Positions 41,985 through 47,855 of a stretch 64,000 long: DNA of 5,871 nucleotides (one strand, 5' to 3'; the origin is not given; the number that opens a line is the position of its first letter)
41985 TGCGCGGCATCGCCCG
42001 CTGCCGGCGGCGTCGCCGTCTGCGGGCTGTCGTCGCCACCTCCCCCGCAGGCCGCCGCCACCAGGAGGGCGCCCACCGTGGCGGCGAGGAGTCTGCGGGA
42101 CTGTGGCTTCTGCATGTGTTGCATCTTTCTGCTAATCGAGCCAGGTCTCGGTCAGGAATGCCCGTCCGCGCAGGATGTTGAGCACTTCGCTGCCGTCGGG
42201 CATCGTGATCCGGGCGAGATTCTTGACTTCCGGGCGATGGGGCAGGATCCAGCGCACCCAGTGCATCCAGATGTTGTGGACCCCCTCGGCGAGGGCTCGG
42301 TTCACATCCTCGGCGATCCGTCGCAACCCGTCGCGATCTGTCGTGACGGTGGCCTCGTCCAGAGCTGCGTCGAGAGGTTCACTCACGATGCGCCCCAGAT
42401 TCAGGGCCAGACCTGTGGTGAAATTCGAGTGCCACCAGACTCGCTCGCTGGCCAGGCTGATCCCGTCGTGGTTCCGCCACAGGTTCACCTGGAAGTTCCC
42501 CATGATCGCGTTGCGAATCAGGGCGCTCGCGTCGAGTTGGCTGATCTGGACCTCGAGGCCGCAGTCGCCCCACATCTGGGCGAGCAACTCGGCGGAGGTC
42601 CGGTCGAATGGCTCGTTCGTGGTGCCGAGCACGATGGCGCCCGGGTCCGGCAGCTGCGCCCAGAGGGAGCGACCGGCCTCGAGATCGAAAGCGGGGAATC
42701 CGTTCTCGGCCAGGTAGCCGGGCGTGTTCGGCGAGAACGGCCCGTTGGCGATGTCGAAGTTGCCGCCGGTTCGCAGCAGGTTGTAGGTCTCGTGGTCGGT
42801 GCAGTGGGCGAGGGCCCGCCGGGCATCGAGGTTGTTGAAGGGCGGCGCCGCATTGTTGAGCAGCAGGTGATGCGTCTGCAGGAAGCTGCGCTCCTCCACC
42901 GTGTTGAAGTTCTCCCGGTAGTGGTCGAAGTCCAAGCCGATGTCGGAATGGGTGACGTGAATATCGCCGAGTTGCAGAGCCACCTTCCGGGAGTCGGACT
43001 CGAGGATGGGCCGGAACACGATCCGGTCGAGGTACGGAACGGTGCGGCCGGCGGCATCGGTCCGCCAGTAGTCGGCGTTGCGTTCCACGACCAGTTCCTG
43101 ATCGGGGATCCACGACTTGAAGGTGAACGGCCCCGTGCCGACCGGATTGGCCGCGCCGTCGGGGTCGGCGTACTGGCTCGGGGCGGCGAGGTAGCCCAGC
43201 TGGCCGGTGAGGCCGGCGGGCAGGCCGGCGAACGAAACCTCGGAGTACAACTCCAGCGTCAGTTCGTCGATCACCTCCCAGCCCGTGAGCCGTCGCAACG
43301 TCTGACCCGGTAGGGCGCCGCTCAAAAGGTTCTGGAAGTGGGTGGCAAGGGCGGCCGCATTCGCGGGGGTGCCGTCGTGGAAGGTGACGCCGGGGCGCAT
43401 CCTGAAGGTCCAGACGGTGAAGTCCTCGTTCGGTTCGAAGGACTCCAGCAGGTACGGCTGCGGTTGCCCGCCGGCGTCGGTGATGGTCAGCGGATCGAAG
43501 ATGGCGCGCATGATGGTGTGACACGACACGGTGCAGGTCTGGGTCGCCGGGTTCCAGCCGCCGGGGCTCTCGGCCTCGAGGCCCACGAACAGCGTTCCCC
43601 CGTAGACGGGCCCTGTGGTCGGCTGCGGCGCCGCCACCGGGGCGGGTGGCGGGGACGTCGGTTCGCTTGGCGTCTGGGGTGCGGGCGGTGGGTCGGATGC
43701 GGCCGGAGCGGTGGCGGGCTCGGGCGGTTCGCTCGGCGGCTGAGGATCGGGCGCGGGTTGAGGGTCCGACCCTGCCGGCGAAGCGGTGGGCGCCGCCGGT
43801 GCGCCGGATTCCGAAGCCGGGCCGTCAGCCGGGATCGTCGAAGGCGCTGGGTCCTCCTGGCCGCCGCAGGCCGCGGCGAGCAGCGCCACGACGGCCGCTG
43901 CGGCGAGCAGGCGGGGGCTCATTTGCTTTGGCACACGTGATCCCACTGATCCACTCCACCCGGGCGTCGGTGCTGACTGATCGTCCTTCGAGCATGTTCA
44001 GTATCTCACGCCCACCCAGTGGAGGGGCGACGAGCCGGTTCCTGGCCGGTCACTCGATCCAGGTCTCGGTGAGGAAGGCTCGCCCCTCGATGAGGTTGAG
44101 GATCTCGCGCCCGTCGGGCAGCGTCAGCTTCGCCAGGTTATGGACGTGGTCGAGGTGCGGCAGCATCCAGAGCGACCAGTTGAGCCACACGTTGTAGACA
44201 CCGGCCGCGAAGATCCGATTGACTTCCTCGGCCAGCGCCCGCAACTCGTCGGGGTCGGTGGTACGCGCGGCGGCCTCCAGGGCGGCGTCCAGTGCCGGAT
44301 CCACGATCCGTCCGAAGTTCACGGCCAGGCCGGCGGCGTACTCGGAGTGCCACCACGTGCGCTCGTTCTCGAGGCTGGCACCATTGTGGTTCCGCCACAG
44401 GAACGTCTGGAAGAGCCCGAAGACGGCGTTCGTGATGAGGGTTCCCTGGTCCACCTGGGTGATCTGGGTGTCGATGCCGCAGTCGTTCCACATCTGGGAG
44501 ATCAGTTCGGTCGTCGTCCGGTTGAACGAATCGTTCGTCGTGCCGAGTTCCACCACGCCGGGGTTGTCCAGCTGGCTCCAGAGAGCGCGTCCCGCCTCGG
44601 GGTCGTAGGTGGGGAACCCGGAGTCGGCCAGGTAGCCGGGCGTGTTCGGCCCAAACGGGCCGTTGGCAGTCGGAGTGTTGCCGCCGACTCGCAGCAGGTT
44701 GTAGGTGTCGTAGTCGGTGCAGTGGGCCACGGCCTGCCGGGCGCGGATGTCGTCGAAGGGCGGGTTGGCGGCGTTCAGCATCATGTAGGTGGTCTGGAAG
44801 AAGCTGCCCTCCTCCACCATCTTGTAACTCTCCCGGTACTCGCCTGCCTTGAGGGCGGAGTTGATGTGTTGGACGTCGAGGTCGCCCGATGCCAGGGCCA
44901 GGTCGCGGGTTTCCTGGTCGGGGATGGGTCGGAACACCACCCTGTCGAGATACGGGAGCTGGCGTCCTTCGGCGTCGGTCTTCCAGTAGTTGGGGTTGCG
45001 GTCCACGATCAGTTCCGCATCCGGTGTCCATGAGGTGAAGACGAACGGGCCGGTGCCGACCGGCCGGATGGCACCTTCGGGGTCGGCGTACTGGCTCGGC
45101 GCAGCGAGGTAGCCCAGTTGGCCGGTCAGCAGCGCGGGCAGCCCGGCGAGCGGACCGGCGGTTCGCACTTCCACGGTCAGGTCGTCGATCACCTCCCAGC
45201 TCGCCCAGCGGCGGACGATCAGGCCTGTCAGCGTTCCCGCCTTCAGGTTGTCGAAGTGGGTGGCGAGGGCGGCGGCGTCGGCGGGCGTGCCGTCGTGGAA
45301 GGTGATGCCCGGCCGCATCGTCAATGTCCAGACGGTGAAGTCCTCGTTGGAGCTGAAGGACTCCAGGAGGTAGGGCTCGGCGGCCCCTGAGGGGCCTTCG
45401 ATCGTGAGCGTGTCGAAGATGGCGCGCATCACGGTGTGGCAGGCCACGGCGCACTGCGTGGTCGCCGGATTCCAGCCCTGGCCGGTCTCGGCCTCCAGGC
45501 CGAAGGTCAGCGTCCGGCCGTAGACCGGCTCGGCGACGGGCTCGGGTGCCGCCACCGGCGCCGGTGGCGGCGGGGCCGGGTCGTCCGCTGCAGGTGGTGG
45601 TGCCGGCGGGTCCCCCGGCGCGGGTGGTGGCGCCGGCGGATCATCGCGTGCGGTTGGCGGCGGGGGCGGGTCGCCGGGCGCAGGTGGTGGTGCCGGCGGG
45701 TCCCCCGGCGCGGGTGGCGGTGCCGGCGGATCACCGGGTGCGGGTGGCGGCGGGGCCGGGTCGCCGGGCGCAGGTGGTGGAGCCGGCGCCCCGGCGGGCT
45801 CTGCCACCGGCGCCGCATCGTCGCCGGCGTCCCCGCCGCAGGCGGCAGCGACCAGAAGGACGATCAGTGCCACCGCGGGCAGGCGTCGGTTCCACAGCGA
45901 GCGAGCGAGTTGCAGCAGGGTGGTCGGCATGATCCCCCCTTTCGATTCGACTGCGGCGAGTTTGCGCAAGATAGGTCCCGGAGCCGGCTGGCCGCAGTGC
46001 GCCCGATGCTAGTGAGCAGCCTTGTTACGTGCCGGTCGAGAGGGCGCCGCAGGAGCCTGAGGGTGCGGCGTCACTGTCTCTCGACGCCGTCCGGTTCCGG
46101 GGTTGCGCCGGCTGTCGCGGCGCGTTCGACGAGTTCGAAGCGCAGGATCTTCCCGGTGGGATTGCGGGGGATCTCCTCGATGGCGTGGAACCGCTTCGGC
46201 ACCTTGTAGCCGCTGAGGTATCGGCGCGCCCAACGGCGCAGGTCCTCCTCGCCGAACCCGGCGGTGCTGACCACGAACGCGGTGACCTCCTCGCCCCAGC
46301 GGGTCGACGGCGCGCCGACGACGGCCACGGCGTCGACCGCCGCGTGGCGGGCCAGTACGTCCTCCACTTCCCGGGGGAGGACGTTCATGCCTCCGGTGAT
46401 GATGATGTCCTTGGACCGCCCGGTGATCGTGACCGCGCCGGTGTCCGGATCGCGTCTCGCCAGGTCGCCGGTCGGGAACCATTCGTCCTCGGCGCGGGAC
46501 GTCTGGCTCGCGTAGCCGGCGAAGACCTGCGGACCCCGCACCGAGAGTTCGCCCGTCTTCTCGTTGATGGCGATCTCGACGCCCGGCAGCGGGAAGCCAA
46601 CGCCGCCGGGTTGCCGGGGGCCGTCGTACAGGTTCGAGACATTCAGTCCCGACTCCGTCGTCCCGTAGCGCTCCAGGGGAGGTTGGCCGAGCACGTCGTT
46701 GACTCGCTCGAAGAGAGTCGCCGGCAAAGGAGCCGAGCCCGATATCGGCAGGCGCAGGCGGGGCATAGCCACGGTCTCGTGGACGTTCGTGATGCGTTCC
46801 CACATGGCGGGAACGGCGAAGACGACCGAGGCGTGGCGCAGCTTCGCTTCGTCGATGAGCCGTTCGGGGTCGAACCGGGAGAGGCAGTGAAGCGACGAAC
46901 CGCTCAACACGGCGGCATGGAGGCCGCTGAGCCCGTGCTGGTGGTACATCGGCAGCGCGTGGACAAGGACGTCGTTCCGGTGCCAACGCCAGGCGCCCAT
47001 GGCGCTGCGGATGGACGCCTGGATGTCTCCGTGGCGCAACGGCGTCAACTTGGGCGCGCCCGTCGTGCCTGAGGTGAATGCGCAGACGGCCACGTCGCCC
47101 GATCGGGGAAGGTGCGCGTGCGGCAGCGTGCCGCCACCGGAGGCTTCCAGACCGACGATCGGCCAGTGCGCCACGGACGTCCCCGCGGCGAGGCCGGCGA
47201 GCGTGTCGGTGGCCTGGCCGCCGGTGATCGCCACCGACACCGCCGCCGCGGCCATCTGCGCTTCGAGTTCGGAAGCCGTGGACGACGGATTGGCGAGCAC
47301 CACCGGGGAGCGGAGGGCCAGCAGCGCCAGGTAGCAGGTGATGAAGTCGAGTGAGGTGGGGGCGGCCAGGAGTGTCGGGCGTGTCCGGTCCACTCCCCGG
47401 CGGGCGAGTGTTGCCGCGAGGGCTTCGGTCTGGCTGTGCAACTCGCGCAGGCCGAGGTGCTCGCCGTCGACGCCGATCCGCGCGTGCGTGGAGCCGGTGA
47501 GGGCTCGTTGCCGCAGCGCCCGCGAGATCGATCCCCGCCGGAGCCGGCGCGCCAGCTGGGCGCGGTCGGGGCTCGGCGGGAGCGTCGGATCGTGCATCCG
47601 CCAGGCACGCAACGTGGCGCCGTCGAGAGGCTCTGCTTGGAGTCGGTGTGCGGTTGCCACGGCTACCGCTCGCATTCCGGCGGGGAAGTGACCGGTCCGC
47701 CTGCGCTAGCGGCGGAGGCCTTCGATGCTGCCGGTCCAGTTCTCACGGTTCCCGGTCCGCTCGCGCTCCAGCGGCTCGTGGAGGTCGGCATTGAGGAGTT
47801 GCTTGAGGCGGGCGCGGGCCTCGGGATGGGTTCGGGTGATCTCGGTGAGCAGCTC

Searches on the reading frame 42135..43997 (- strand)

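Call 31: search_protein_families(library=pfam, proteins=[window:42135-43997:-], max_evalue=0.001)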
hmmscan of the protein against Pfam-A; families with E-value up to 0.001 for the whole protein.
window:42135-43997:- (621 aa): 1 family
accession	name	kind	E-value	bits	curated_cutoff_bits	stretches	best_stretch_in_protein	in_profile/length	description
PF00496.27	SBP_bac_5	-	1e-57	196.4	32.4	1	178-512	1-349/368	Bacterial extracellular solute-binding proteins, family 5 Middle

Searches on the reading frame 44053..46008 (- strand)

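Call 31: search_protein_families(library=pfam, proteins=[window:44053-46008:-], max_evalue=0.001)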
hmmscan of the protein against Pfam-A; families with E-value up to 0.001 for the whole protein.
window:44053-46008:- (652 aa): 1 family
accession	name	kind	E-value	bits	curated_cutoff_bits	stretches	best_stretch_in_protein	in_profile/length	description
PF00496.27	SBP_bac_5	-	1.2e-62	212.7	32.4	1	211-538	3-344/368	Bacterial extracellular solute-binding proteins, family 5 Middle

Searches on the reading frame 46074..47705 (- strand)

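Call 31: search_protein_families(library=pfam, proteins=[window:46074-47705:-], max_evalue=0.001)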
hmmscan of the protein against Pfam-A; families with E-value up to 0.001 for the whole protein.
window:46074-47705:- (544 aa): 2 families
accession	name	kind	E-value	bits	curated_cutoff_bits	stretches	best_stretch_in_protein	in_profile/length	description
PF00501.34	AMP-binding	-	5.5e-55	187.1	29.9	1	77-398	15-383/384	AMP-binding enzyme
PF13193.12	AMP-binding_C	-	1.2e-17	65.1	24.5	1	446-519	1-76/76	AMP-binding enzyme C-terminal domain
